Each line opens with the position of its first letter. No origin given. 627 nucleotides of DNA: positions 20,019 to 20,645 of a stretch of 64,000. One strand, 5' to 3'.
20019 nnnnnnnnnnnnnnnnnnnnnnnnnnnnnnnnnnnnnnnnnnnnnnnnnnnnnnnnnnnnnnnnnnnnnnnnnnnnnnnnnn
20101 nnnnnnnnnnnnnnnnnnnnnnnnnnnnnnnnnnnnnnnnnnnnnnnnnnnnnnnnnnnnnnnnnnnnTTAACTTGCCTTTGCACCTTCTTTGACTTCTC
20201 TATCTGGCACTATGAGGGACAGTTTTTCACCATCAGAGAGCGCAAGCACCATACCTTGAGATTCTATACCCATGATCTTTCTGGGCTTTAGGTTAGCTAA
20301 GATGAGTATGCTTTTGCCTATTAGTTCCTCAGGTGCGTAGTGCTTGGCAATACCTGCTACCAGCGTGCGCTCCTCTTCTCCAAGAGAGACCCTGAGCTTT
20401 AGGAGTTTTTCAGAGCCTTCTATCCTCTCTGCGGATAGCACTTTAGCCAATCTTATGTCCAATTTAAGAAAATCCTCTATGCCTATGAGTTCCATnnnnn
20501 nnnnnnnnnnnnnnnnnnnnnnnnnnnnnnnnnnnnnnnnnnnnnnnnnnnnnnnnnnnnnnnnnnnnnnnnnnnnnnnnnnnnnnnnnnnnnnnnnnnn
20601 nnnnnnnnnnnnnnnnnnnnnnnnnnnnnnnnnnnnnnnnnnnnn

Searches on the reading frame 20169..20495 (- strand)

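Call 67: search_protein_families(library=pfam, proteins=[window:20169-20495:-], max_evalue=0.001)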
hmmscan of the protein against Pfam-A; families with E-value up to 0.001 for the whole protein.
window:20169-20495:- (108 aa): 1 family
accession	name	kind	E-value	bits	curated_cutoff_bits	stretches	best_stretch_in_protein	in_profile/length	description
PF01588.26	tRNA_bind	-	1.3e-29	102.5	27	1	14-106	1-96/96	Putative tRNA binding domain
